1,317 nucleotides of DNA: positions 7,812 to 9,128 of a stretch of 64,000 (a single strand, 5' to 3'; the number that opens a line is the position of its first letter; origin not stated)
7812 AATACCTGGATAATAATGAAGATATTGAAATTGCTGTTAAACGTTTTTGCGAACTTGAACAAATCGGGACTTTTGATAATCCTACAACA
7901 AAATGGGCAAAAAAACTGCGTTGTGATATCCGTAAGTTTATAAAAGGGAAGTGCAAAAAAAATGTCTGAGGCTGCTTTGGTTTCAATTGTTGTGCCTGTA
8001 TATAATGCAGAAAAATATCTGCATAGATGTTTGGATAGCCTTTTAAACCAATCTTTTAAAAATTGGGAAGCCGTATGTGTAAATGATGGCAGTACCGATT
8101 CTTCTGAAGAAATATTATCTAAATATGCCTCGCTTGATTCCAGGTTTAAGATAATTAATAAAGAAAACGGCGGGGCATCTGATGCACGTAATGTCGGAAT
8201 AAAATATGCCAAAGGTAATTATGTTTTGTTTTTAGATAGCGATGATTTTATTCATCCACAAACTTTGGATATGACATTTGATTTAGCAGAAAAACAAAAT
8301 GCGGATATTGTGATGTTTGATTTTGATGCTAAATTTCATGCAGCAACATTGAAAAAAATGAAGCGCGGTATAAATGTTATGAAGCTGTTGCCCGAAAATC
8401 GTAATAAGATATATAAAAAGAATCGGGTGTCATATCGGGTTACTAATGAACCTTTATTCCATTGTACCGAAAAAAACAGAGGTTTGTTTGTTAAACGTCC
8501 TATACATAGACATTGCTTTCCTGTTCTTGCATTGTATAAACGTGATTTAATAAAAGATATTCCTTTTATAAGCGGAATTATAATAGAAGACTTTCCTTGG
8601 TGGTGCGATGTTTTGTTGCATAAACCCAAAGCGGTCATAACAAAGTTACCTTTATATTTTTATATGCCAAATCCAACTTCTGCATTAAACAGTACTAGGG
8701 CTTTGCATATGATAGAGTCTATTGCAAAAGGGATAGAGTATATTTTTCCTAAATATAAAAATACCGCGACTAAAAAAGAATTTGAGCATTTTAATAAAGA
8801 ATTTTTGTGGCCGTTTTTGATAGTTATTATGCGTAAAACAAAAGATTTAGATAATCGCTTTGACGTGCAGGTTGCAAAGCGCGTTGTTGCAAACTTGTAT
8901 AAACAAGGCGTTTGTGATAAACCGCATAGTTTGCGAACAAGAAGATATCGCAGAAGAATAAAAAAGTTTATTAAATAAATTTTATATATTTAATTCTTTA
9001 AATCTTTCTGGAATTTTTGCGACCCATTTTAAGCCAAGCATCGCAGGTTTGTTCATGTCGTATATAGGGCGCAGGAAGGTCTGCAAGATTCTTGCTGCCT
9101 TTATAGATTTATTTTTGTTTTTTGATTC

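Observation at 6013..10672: Glycosyltransferase cluster inserted between recA and typA, with a tandem-duplicated GT2 pair and head-on operons separated by 3 nt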

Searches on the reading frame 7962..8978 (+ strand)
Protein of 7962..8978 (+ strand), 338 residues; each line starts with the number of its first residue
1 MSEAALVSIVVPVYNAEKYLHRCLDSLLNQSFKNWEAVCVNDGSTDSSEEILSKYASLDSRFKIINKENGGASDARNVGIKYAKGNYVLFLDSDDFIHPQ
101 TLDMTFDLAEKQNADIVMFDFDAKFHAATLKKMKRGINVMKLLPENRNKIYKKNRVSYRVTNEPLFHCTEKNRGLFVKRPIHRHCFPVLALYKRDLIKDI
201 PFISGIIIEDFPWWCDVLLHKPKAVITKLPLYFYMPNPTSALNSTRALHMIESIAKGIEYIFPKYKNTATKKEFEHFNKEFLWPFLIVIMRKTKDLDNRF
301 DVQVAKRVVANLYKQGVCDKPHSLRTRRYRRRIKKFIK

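Call 3: search_protein_families(library=pfam, proteins=[window:7962-8978:+], max_evalue=0.1)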
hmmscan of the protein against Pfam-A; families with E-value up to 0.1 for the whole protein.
window:7962-8978:+ (338 aa): 4 families
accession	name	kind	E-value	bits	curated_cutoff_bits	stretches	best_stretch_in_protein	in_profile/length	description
PF00535.33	Glycos_transf_2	-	9.8e-41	139.9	23.3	1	8-160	1-144/168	Glycosyl transferase family 2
PF10111.15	Glyco_tranf_2_2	-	2.9e-12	47.1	27.3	1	8-112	1-109/276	Glycosyltransferase like family 2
PF13641.12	Glyco_tranf_2_3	-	9.4e-12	45.9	27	1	7-117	3-119/230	Glycosyltransferase like family 2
PF13704.12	Glyco_tranf_2_4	-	0.00066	20.6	27.5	1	15-102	2-89/98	Glycosyl transferase family 2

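Call 4: search_protein_families(library=ncbifam, proteins=[window:7962-8978:+], max_evalue=0.1)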
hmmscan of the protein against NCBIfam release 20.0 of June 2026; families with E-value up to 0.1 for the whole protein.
window:7962-8978:+ (338 aa): 27 families (the best 25 are shown)
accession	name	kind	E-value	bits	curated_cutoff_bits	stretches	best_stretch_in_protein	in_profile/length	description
NF007482.0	PRK10073.1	equivalog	3.3e-39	134.8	423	1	1-241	2-222/334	glycosyltransferase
NF047683.1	TeichurnBiosyTuaG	equivalog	9.6e-29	100.8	400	1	4-117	5-119/252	teichuronic acid biosynthesis protein TuaG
NF041875.1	EPS_EpsD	equivalog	5.5e-21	75.3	370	1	7-118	1-113/325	exopolysaccharide biosynthesis glycosyltransferase EpsD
TIGR03937.1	PgaC_IcaA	equivalog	7.7e-19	67.9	422.3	1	3-104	43-145/407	poly-beta-1,6-N-acetyl-D-glucosamine synthase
NF053739.1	GlytfEpsEBac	equivalog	7.7e-17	61.1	450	1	7-146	3-140/265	glycosyltransferase EpsE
NF041394.1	GtaseAglG_Halo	equivalog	7.5e-16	58.3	440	1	7-114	3-112/304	glucosyl-dolichyl phosphate glucuronosyltransferase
NF050050.1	ProtGlycPglI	equivalog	6.5e-15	55.3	500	1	6-110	3-109/306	GalNAc(5)-diNAcBac-PP-undecaprenol beta-1,3-glucosyltransferase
TIGR04283.1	glyco_like_mftF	equivalog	1.1e-14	54.6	182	1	7-139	1-127/221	TIGR04283 family arsenosugar biosynthesis glycosyltransferase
NF007453.0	PRK10018.1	equivalog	1.7e-14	54.1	382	1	2-157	3-158/280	colanic acid biosynthesis glycosyltransferase WcaA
TIGR03965.1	mycofact_glyco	equivalog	2.9e-14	52.8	280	1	4-102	73-172/467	mycofactocin biosynthesis glycosyltransferase MftF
TIGR04017.1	WcaA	equivalog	8.2e-14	51.9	495.75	1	3-158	3-158/279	colanic acid biosynthesis glycosyltransferase WcaA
NF038302.1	EPS_HpsE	equivalog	1.4e-13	50.5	300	1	7-111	3-113/307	hormogonium polysaccharide biosynthesis glycosyltransferase HpsE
TIGR03111.1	glyc2_xrt_Gpos1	hypoth_equivalog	4.1e-12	45.6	363.95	1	6-106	50-153/439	TIGR03111 family XrtG-associated glycosyltransferase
TIGR04009.1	wcaE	equivalog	1.2e-11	44.4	369.2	1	19-146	18-146/248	colanic acid biosynthesis glycosyltransferase WcaE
NF038299.1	EPS_HpsN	equivalog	2e-10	40.2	425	1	6-105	2-102/317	hormogonium polysaccharide biosynthesis glycosyltransferase HpsN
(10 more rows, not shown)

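Call 33: find_homologous_proteins(query=window:7962-8978:+, max_evalue=1e-20)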
Query window:7962-8978:+ (338 aa): 5364 proteins with E <= 1e-20 among 8000 candidates; the best 120 are listed.
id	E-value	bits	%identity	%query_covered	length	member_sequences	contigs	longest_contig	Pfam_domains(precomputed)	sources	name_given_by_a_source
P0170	1.9e-169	581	72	100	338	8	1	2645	PF10111.15,PF13641.13,PF00535.33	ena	-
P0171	2.5e-135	469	60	98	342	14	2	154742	PF10111.15,PF13641.13,PF00535.33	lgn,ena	-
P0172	5.3e-131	455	58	98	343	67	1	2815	PF10111.15,PF13641.13,PF00535.33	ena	-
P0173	7.5e-131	455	57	100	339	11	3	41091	PF10111.15,PF13641.13,PF00535.33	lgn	-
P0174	1.3e-129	451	55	98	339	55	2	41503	PF10111.15,PF13641.13,PF00535.33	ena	-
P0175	2.5e-129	450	57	97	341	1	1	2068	PF10111.15,PF13641.13,PF00535.33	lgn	-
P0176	4.5e-129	449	57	100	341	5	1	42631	PF10111.15,PF13641.13,PF00535.33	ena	-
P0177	3.6e-128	446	55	100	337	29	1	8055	PF10111.15,PF13641.13,PF00535.33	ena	-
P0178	5.7e-128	445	55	98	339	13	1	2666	PF10111.15,PF13641.13,PF00535.33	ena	-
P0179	1.1e-127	444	55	100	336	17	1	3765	PF10111.15,PF13641.13,PF00535.33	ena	-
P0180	1.2e-127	444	57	100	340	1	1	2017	PF10111.15,PF13641.13,PF00535.33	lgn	-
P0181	1.4e-127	444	56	100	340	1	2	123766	PF10111.15,PF13641.13,PF00535.33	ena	-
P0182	1.5e-127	444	56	100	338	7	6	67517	PF10111.15,PF13641.13,PF00535.33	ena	-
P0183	2.2e-127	443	57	98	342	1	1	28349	PF10111.15,PF13641.13,PF00535.33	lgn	-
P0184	3.4e-127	443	57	98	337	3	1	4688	PF10111.15,PF13641.13,PF00535.33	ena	-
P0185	9.0e-127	441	56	100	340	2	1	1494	PF10111.15,PF13641.13,PF00535.33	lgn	-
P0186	1.0e-126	441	56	100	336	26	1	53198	PF10111.15,PF13641.13,PF00535.33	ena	-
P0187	4.2e-126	439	56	100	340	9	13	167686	PF10111.15,PF13641.13,PF00535.33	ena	-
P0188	5.9e-126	438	55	100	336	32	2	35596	PF10111.15,PF13641.13,PF00535.33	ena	-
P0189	6.7e-126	438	55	100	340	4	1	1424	PF10111.15,PF13641.13,PF00535.33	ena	-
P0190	7.6e-126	438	57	100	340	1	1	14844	PF10111.15,PF13641.13,PF00535.33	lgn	-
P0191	1.3e-125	437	56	98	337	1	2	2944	PF10111.15,PF13641.13,PF00535.33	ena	-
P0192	1.8e-125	437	56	100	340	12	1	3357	PF10111.15,PF13641.13,PF00535.33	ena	-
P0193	1.4e-124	434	56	100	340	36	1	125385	PF10111.15,PF13641.13,PF00535.33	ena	-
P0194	2.3e-124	433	55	100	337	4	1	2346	PF10111.15,PF13641.13,PF00535.33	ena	-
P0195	2.9e-124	433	55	98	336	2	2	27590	PF10111.15,PF13641.13,PF00535.33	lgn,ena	-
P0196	1.9e-123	430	55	100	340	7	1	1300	PF10111.15,PF13641.13,PF00535.33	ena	-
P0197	7.6e-123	428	53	100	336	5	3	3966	PF10111.15,PF13641.13,PF00535.33,PF12804.14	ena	-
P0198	1.1e-122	428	55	98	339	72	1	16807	PF10111.15,PF13641.13,PF00535.33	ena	-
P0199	1.4e-121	424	53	100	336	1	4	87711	PF10111.15,PF13641.13,PF00535.33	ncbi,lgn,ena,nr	ncbi:MAG: glycosyltransferase family 2 protein [Alphaproteobacteria bacterium]|nr:glycosyltransferas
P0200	1.9e-121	424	53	99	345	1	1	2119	PF10111.15,PF13641.13,PF00535.33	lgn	-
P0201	4.2e-121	423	54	100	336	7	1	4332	PF10111.15,PF13641.13,PF00535.33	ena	-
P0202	6.6e-121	422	55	100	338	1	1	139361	PF10111.15,PF13641.13,PF00535.33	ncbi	-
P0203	1.2e-119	418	54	100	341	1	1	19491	PF10111.15,PF13641.13,PF00535.33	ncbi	-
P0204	1.1e-118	415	56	100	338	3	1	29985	PF10111.15,PF13641.13,PF00535.33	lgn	-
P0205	1.8e-118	414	53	100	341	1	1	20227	PF10111.15,PF13641.13,PF00535.33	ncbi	-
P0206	2.1e-118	414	54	93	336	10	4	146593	PF10111.15,PF13641.13,PF00535.33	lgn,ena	-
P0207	6.6e-118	412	54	96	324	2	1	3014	PF10111.15,PF13641.13,PF00535.33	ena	-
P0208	1.2e-117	411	53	98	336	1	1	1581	PF10111.15,PF13641.13,PF00535.33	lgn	-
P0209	2.3e-117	410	52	100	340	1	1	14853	PF10111.15,PF13641.13,PF00535.33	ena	-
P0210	9.9e-116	405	52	100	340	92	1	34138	PF10111.15,PF13641.13,PF00535.33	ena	-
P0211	2.2e-115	404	55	100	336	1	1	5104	PF10111.15,PF13641.13,PF00535.33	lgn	-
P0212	2.7e-115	403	51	98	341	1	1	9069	PF10111.15,PF13641.13,PF00535.33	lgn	-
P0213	7.9e-115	402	51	98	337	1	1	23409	PF10111.15,PF13641.13,PF00535.33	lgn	-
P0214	6.0e-114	399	50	100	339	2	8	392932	PF10111.15,PF13641.13,PF00535.33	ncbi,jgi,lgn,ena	-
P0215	1.3e-113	398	53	100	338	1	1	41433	PF10111.15,PF13641.13,PF00535.33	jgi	-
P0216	4.2e-113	396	50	98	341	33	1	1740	PF10111.15,PF13641.13,PF00535.33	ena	-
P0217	7.9e-113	395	53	100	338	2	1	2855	PF10111.15,PF13641.13,PF00535.33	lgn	-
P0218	2.7e-112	394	50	100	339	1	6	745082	PF10111.15,PF13641.13,PF00535.33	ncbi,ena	-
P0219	5.3e-112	393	50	98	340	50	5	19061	PF10111.15,PF13641.13,PF00535.33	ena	-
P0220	8.2e-112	392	49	100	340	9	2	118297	PF10111.15,PF13641.13,PF00535.33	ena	-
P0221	7.8e-109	382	51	100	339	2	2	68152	PF10111.15,PF13641.13,PF00535.33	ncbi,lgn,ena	-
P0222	9.8e-106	372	49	98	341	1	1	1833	PF10111.15,PF13641.13,PF00535.33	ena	-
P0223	5.6e-105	370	49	94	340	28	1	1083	PF10111.15,PF13641.13,PF00535.33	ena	-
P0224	1.2e-104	368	48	100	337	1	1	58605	PF10111.15,PF13641.13,PF00535.33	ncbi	-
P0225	1.3e-102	362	48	96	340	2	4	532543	PF10111.15,PF13641.13,PF00535.33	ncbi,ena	-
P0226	1.2e-100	355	49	98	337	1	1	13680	PF10111.15,PF13641.13,PF00535.33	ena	-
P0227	1.6e-100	355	47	98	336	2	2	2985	PF10111.15,PF13641.13,PF00535.33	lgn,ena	-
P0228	1.4e-99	352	49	98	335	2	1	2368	PF10111.15,PF13641.13,PF00535.33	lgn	-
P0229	6.3e-99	350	47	100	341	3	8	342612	PF10111.15,PF13641.13,PF00535.33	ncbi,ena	-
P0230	1.5e-98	348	48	96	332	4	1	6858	PF10111.15,PF13641.13,PF00535.33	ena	-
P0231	2.6e-98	348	57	76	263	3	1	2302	PF10111.15,PF13641.13,PF00535.33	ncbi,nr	ncbi:MAG: glycosyltransferase family 2 protein, partial [Alphaproteobacteria bacterium]|nr:glycosylt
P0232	6.2e-97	343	46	98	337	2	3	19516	PF10111.15,PF13641.13,PF00535.33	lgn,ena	-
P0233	1.5e-96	342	47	98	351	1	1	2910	PF10111.15,PF13641.13,PF00535.33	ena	-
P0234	1.6e-96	342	46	98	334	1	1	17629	PF10111.15,PF13641.13,PF00535.33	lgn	-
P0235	1.9e-96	342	48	98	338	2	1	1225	PF10111.15,PF13641.13,PF00535.33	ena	-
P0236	3.0e-96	341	46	98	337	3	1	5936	PF10111.15,PF13641.13,PF00535.33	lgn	-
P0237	6.5e-96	340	47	96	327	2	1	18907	PF10111.15,PF00535.33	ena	-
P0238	1.9e-95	338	46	98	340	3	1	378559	PF10111.15,PF13641.13,PF00535.33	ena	-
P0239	3.7e-95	337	49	98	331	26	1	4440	PF10111.15,PF13641.13,PF00535.33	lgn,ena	-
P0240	9.4e-95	336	44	98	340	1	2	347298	PF10111.15,PF13641.13,PF00535.33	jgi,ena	jgi:glycosyltransferase involved in cell wall biosynthesis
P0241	5.6e-94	333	44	98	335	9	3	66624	PF10111.15,PF13641.13,PF00535.33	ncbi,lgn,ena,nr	ncbi:MAG: glycosyltransferase family 2 protein [Alphaproteobacteria bacterium]|nr:glycosyltransferas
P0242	7.2e-94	333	45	98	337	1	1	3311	PF10111.15,PF13641.13,PF00535.33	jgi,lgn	jgi:glycosyltransferase involved in cell wall biosynthesis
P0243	1.2e-93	332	45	99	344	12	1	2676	PF10111.15,PF13641.13,PF00535.33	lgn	-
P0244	6.1e-93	330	52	89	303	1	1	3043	PF10111.15,PF00535.33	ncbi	-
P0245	7.0e-93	330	45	98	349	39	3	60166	PF10111.15,PF13641.13,PF00535.33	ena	-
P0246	8.8e-93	329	44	98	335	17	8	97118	PF10111.15,PF13641.13,PF00535.33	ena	-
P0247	1.6e-92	329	44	98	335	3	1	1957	PF10111.15,PF13641.13,PF00535.33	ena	-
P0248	7.0e-92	326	46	99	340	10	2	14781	PF10111.15,PF13641.13,PF00535.33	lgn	-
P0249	7.2e-92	326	48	98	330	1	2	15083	PF10111.15,PF13641.13,PF00535.33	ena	-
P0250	1.1e-91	326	44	99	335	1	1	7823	PF10111.15,PF13641.13,PF00535.33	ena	-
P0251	1.3e-91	326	44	100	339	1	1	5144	PF10111.15,PF13641.13,PF00535.33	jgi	jgi:glycosyltransferase involved in cell wall biosynthesis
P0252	2.5e-91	325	45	98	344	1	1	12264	PF10111.15,PF13641.13,PF00535.33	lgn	-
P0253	2.6e-91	325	45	98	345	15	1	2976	PF10111.15,PF13641.13,PF00535.33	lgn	-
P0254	5.4e-91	324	45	98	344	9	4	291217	PF10111.15,PF13641.13,PF00535.33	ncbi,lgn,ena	-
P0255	7.6e-91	323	46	93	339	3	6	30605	PF10111.15,PF13641.13,PF00535.33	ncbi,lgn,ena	-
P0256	8.9e-91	323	45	98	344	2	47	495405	PF10111.15,PF13641.13,PF00535.33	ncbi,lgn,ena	-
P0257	4.5e-90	321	44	98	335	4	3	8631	PF10111.15,PF13641.13,PF00535.33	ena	-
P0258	1.2e-89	319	43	98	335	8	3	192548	PF10111.15,PF13641.13,PF00535.33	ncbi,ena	-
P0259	3.1e-89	318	48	96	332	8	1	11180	PF10111.15,PF13641.13,PF00535.33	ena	-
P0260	8.4e-89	316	44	98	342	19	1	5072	PF10111.15,PF13641.13,PF00535.33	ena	-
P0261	1.0e-88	316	43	98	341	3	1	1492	PF10111.15,PF13641.13,PF00535.33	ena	-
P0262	2.2e-88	315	44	100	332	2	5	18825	PF10111.15,PF13641.13,PF00535.33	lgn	-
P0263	4.9e-88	314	43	98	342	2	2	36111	PF10111.15,PF13641.13,PF00535.33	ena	-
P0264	7.7e-88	313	45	99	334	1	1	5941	PF10111.15,PF13641.13,PF00535.33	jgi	-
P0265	9.5e-88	313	43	98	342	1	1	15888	PF10111.15,PF13641.13,PF00535.33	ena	-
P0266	3.0e-87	311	43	98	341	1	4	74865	PF10111.15,PF13641.13,PF00535.33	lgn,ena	-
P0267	3.0e-87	311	43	98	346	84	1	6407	PF10111.15,PF13641.13,PF00535.33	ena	-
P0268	5.2e-87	310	42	98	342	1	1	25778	PF10111.15,PF13641.13,PF00535.33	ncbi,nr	ncbi:MAG: glycosyltransferase [Alphaproteobacteria bacterium]|nr:glycosyltransferase [Alphaproteobac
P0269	7.5e-87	310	41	98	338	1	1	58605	PF10111.15,PF13641.13,PF00535.33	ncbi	-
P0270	8.6e-87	310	45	98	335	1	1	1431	PF10111.15,PF13641.13,PF00535.33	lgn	-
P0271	1.2e-86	309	41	98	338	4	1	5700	PF10111.15,PF13641.13,PF00535.33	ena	-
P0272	1.2e-86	309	43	98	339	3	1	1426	PF10111.15,PF13641.13,PF00535.33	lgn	-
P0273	1.4e-86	309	43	98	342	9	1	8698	PF10111.15,PF13641.13,PF00535.33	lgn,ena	-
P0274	5.0e-86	307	45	98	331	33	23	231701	PF10111.15,PF13641.13,PF00535.33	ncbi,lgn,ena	-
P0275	5.4e-86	307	42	98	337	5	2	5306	PF10111.15,PF13641.13,PF00535.33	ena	-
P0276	5.7e-86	307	42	98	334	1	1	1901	PF10111.15,PF13641.13,PF00535.33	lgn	-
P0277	6.1e-86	307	42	98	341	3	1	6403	PF10111.15,PF13641.13,PF00535.33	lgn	-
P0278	1.6e-85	306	42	98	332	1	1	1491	PF10111.15,PF13641.13,PF00535.33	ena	-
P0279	2.0e-85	305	43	98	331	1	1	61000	PF10111.15,PF13641.13,PF00535.33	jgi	-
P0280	2.7e-85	305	41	98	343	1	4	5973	PF10111.15,PF13641.13,PF00535.33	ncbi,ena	-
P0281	2.8e-85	305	44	99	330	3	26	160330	PF10111.15,PF13641.13,PF00535.33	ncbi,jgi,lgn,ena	-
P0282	4.9e-85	304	42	98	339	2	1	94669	PF10111.15,PF13641.13,PF00535.33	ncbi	-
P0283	5.5e-85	304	42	98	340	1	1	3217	PF10111.15,PF13641.13,PF00535.33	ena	-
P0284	6.3e-85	304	43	96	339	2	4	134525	PF10111.15,PF13641.13,PF00535.33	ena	-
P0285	1.1e-84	303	41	98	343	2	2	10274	PF10111.15,PF13641.13,PF00535.33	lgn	-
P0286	1.2e-84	303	42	98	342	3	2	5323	PF10111.15,PF13641.13,PF00535.33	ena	-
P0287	1.5e-84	302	42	98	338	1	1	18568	PF10111.15,PF13641.13,PF00535.33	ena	-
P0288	2.4e-84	302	46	98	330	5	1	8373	PF10111.15,PF13641.13,PF00535.33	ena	-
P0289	2.4e-84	302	43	98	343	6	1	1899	PF10111.15,PF13641.13,PF00535.33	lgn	-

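Call 35: search_solved_structures(query=window:7962-8978:+, max_evalue=0.00001)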
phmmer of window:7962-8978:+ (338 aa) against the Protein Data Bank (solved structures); distinct sequences matched with E-value up to 0.00001: 24.
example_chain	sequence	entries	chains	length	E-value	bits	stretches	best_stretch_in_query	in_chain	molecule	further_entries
5hea_A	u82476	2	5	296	1.8e-34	122.9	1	3-122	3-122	Putative glycosyltransferase (GalT1)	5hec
2z87_A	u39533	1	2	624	1.3e-30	110.3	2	4-111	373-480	Chondroitin synthase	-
2z86_A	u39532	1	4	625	1.3e-30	110.3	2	4-111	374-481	Chondroitin synthase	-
3bcv_A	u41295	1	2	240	1.7e-22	83.5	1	5-241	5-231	Putative glycosyltransferase protein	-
6h1j_A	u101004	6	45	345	9.4e-21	77.8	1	6-125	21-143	Probable ss-1,3-N-acetylglucosaminyltransferase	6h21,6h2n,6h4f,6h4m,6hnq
5tze_C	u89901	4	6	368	5.8e-19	71.9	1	8-119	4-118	Glycosyl transferase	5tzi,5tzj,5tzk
5tz8_A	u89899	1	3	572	1.3e-18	70.7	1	8-119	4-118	Glycosyl transferase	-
6p61_A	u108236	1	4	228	5.9e-17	65.3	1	1-121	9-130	Glycosyltransferase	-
8bz4_A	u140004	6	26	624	1.3e-14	57.6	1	7-118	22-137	Glycosyltransferase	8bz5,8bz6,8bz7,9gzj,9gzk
8bz8_A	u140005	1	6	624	2.1e-14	57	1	7-118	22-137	Glycosyltransferase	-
3l7m_A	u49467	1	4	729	5.4e-14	55.6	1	7-116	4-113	Teichoic acid biosynthesis protein F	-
3l7i_A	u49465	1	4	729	5.4e-14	55.6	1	7-116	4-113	Teichoic acid biosynthesis protein F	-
3l7j_A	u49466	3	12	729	5.7e-14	55.5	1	7-116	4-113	Teichoic acid biosynthesis protein F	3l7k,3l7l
8vh7_A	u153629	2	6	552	1.3e-13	54.3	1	5-107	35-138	Heparosan synthase B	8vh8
8viw_A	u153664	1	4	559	1.3e-13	54.3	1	5-107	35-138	Heparosan synthase B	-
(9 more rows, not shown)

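Call 80: predict_structure(alignment_id=A3)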
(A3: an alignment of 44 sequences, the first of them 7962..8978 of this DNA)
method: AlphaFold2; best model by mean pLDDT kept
length: 338 residues; sequences in the alignment: 44
mean_pLDDT: 94.3   pTM: 0.91
mean pLDDT of the five models: 94.3, 93.7, 92.8, 92.2, 90.8
residues with pLDDT >= 90: 305; 70-90: 23; 50-70: 9; < 50: 1
segments of 3 or more residues with pLDDT < 50: none
pLDDT, mean of each block of 10 residues (from residue 1): 82 94 97 98 97 98 96 95 98 97 98 98 94 91 92 96 96 86 93 98 89 97 97 83 79 96 97 97 97 95 97 97 96 97
secondary structure, 60 per line:
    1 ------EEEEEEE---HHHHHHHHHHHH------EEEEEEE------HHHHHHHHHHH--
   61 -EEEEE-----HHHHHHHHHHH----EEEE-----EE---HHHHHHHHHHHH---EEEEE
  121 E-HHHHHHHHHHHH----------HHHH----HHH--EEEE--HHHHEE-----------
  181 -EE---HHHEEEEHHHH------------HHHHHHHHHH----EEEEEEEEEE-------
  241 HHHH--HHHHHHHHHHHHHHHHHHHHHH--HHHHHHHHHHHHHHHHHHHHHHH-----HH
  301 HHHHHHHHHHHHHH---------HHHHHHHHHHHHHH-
elements in order: E7-13 H17-28 E35-41 H48-58 E62-66 H72-82 E87-90 H101-112 E116-121 H123-134 H145-148 E158-161 H164-167 E190-193 H194-197 H210-219 E224-233 H241-244 H247-268 H271-293 H299-314 H324-337
